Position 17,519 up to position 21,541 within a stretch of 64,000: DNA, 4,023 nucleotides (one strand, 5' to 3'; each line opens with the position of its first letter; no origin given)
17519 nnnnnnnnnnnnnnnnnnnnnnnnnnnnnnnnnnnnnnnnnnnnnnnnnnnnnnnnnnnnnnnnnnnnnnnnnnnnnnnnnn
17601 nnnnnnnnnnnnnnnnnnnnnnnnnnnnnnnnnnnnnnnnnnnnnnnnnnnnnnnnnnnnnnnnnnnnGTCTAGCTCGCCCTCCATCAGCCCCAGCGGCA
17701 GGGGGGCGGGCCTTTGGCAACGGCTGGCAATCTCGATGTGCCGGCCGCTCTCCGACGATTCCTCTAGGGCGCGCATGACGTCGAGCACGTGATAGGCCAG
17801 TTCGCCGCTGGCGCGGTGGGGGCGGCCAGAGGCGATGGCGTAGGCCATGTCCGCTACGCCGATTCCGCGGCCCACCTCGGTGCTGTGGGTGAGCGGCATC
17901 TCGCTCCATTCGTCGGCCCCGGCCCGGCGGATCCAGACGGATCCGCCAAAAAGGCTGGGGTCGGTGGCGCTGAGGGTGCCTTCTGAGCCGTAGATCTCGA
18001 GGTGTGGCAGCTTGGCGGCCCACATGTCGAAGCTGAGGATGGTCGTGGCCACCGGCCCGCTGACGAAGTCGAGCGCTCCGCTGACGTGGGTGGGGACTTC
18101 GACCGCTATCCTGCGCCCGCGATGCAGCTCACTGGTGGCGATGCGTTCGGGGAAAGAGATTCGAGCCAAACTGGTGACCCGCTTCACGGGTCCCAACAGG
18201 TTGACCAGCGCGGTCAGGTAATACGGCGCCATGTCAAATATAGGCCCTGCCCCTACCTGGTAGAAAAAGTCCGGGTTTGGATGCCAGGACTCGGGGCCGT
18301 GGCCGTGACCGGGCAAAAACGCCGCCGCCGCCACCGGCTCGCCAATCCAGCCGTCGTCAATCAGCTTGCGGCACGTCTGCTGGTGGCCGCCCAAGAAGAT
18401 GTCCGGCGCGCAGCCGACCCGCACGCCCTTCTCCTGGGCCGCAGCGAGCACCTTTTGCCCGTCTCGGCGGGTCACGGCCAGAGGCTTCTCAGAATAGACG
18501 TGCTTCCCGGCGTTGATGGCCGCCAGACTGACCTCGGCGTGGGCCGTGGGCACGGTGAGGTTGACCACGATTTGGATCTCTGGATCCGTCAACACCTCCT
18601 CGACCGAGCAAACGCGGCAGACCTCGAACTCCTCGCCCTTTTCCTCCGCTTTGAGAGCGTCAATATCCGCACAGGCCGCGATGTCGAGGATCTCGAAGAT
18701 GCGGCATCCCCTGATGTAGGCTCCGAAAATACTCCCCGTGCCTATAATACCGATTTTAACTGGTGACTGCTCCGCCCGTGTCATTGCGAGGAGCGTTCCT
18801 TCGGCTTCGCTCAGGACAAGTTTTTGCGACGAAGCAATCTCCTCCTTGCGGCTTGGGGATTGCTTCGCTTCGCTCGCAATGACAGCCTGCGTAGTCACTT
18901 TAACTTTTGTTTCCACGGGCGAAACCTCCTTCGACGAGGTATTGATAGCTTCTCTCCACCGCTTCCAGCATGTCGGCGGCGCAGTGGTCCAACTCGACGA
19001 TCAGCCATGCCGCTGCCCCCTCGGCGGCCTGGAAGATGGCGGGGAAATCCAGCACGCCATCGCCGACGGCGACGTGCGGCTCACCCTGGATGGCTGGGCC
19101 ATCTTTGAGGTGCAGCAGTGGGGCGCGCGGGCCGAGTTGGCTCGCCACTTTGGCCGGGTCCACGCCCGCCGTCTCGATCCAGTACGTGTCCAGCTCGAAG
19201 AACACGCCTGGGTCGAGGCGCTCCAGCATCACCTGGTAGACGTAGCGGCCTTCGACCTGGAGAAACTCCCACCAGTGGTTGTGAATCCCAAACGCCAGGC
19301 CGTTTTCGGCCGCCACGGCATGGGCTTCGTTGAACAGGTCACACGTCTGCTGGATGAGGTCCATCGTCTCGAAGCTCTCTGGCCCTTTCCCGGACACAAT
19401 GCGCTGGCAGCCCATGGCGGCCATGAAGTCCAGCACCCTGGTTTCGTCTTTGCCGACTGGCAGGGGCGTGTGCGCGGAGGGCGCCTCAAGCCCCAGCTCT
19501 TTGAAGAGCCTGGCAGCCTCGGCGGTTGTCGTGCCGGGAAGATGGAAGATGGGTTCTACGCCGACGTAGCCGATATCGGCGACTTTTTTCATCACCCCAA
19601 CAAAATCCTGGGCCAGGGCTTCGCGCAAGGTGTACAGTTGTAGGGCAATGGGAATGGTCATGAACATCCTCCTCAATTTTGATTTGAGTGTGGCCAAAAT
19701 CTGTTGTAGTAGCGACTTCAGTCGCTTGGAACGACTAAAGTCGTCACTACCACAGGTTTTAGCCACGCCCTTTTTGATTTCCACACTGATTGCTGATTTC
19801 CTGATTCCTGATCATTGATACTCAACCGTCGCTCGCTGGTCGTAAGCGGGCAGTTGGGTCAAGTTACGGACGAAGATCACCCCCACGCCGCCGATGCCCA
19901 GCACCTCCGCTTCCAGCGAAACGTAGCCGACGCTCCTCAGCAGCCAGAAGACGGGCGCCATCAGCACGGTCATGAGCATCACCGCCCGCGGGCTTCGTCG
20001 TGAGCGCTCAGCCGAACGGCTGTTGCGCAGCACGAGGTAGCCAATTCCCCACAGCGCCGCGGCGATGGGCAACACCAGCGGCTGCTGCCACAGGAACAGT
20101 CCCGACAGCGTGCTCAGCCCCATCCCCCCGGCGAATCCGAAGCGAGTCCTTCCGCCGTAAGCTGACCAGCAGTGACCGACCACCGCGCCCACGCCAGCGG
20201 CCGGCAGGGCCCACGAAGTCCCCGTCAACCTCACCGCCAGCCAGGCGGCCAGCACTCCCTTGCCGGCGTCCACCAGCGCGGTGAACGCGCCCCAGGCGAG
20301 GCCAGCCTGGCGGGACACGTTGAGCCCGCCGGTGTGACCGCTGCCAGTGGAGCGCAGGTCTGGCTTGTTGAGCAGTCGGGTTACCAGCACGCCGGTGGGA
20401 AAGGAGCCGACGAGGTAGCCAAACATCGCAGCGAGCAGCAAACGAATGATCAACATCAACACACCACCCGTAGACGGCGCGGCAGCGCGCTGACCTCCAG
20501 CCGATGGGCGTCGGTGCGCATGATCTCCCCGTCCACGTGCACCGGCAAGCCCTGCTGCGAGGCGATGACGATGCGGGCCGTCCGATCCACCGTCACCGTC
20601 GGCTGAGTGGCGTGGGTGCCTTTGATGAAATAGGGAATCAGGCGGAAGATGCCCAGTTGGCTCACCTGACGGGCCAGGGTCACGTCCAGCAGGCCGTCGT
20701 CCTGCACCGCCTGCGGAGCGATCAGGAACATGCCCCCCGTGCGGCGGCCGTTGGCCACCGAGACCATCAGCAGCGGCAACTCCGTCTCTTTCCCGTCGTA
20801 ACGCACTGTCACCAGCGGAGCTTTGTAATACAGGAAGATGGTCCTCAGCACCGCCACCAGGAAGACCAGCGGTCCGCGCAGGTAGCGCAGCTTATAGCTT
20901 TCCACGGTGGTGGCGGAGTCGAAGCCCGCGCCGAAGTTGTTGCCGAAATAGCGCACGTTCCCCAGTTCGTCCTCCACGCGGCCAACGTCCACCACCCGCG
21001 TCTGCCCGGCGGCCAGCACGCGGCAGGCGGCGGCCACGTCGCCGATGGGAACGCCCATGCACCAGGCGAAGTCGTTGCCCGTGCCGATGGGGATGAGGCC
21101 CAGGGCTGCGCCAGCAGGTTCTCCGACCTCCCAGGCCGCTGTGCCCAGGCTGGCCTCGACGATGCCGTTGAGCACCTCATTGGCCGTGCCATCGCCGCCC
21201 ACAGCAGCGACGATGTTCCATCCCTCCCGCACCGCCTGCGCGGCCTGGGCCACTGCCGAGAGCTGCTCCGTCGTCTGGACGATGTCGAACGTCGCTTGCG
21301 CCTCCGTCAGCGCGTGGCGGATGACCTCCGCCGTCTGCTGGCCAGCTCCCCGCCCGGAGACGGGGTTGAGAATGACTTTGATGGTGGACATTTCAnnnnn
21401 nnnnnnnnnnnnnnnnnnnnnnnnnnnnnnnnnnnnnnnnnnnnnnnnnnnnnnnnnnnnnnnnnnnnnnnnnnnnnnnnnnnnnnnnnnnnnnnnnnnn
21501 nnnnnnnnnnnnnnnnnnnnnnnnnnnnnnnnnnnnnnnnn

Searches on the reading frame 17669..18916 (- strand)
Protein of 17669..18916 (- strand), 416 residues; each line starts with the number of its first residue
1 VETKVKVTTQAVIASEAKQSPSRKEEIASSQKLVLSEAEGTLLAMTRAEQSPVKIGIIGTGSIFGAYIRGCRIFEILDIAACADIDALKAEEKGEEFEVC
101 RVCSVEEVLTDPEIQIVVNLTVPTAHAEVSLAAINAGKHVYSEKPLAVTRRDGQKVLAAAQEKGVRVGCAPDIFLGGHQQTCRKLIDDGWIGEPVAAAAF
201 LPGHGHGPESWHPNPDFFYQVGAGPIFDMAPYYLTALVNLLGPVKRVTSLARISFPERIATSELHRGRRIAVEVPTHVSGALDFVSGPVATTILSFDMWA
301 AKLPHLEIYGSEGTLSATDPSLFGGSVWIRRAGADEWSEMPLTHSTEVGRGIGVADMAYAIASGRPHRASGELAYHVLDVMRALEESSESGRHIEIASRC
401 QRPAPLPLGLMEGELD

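Call 33: search_protein_families(library=pfam, proteins=[window:17669-18916:-], max_evalue=0.00001)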
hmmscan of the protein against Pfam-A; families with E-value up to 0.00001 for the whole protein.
window:17669-18916:- (416 aa): 3 families
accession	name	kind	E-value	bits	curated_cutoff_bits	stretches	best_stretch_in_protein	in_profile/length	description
PF01408.29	GFO_IDH_MocA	-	4.7e-19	69.7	24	1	53-168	1-117/120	Oxidoreductase family, NAD-binding Rossmann fold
PF22725.1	GFO_IDH_MocA_C3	-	1.9e-17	63.9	27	1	180-315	2-123/124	GFO/IDH/MocA C-terminal domain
PF03447.22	NAD_binding_3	-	2.7e-07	31.7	24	1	77-167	22-113/116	Homoserine dehydrogenase, NAD binding domain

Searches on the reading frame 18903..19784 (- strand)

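Call 33: search_protein_families(library=pfam, proteins=[window:18903-19784:-], max_evalue=0.00001)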
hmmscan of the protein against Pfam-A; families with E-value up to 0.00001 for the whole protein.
window:18903-19784:- (294 aa): 1 family
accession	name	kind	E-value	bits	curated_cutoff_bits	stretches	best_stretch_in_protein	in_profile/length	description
PF01261.30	AP_endonuc_2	-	5.3e-18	66.1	31.1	1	66-266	2-230/249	Xylose isomerase-like TIM barrel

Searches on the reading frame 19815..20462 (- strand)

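Call 33: search_protein_families(library=pfam, proteins=[window:19815-20462:-], max_evalue=0.00001)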
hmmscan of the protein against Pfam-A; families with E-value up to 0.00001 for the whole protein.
window:19815-20462:- (216 aa): 1 family
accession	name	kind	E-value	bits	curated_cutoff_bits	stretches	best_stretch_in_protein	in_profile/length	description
PF02660.20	G3P_acyltransf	-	3.1e-27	96.1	24.1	1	14-182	1-142/164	Glycerol-3-phosphate acyltransferase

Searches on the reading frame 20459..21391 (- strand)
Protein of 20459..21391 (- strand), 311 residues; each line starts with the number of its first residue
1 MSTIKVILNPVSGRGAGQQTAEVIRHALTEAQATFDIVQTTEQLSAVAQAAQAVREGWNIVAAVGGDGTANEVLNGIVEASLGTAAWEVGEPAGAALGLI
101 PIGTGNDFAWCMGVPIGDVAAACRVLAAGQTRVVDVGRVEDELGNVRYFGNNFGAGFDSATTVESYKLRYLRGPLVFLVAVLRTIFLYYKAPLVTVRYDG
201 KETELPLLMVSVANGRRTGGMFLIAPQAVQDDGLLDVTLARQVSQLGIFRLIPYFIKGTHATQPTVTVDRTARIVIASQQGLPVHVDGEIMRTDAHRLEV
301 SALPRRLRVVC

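Call 33: search_protein_families(library=pfam, proteins=[window:20459-21391:-], max_evalue=0.00001)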
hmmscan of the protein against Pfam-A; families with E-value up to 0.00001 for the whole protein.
window:20459-21391:- (311 aa): 2 families
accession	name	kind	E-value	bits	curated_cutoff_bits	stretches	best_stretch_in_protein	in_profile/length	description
PF00781.29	DAGK_cat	-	2.3e-31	108.4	23.6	1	4-139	2-125/125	Diacylglycerol kinase catalytic domain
PF19279.4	YegS_C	-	1.1e-28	100.4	27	1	154-310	4-157/158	YegS C-terminal NAD kinase beta sandwich-like domain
